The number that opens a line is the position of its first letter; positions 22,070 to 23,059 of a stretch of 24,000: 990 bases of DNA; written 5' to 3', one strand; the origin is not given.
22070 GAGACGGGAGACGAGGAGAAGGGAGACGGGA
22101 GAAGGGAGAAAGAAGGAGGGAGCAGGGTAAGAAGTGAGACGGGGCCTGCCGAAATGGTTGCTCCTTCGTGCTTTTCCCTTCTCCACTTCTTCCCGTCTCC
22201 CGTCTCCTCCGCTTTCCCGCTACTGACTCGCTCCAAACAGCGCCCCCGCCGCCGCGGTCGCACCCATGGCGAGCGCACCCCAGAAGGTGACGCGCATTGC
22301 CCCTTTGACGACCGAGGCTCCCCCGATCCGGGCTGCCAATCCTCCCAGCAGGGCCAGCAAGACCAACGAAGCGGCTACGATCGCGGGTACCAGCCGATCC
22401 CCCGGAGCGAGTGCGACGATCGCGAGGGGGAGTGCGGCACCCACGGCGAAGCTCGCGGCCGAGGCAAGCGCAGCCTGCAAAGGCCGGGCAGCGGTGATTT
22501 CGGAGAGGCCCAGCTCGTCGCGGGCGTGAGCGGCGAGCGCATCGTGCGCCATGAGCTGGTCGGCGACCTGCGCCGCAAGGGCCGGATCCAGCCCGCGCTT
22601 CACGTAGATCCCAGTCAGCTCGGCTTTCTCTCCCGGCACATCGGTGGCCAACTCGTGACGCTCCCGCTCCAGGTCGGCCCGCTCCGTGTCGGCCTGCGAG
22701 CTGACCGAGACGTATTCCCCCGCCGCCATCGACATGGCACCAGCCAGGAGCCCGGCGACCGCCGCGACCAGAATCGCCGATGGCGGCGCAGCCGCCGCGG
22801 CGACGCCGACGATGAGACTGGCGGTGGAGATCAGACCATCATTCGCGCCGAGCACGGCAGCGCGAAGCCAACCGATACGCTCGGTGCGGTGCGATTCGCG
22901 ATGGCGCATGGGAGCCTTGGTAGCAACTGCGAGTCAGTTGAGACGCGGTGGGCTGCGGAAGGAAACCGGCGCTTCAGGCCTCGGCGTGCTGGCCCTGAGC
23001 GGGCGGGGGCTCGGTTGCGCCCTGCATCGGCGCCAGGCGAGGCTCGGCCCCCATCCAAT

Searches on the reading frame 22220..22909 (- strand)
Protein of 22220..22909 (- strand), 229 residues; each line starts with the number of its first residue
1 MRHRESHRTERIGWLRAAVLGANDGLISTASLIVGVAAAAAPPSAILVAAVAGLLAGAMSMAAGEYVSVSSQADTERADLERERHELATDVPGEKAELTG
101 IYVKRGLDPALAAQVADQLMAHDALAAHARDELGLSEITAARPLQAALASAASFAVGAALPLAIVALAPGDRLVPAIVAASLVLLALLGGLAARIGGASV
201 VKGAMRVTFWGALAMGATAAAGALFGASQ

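Call 32: search_protein_families(library=pfam, max_evalue=0.001, proteins=[window:22220-22909:-])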
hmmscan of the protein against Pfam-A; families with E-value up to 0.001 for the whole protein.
window:22220-22909:- (229 aa): 1 family
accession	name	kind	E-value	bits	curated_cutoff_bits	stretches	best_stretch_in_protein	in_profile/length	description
PF01988.24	VIT1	-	9e-65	218.9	28.1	1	15-222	1-213/214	VIT family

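Call 39: find_encoding_contigs(protein=window:22220-22909:-, flank=10000, max_places=4)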
Protein window:22220-22909:- (229 aa): no gene with exactly this product is on record in the collection.

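Call 59: list_cluster_members(proteins=[window:22220-22909:-, window:20144-20800:-, window:9066-9974:+, window:10002-10475:-, window:11120-11584:-, window:7594-8331:-, window:13243-14235:-, window:15850-17208:-])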
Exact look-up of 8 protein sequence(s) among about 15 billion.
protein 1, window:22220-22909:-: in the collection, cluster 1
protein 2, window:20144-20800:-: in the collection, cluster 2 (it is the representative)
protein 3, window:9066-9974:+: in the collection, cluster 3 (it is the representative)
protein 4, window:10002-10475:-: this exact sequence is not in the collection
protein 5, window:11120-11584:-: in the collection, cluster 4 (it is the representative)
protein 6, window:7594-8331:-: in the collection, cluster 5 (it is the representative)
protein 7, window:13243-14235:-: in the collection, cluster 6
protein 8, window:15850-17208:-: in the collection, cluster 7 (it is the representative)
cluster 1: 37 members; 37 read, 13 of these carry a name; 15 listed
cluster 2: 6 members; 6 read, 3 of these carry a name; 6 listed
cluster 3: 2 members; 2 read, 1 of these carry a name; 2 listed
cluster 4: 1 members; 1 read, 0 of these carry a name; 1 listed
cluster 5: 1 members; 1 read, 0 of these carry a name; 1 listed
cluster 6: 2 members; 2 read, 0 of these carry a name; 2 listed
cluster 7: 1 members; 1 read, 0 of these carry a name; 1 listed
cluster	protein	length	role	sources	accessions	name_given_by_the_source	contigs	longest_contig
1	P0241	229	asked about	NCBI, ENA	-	-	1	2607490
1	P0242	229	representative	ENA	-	-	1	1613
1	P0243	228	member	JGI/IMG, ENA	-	VIT1/CCC1 family predicted Fe2+/Mn2+ transporter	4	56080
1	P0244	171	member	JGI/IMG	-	VIT1/CCC1 family predicted Fe2+/Mn2+ transporter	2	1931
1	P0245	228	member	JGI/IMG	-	VIT1/CCC1 family predicted Fe2+/Mn2+ transporter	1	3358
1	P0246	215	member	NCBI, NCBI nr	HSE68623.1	MAG TPA: VIT family protein, partial [Gemmatimonadales bacterium] | VIT family protein [Gemmatimonadales bacterium]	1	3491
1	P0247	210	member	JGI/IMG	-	VIT1/CCC1 family predicted Fe2+/Mn2+ transporter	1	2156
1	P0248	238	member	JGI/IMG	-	VIT1/CCC1 family predicted Fe2+/Mn2+ transporter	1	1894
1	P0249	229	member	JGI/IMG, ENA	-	VIT1/CCC1 family predicted Fe2+/Mn2+ transporter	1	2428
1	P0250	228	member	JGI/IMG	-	VIT1/CCC1 family predicted Fe2+/Mn2+ transporter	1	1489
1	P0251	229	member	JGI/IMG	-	VIT1/CCC1 family predicted Fe2+/Mn2+ transporter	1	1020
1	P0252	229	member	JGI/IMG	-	VIT1/CCC1 family predicted Fe2+/Mn2+ transporter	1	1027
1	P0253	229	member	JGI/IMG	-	VIT1/CCC1 family predicted Fe2+/Mn2+ transporter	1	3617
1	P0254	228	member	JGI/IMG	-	VIT1/CCC1 family predicted Fe2+/Mn2+ transporter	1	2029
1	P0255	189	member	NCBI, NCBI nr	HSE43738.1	MAG TPA: VIT1/CCC1 transporter family protein, partial [Gemmatimonadales bacterium] | VIT1/CCC1 transporter family protein [Gemmatimonadales bacterium]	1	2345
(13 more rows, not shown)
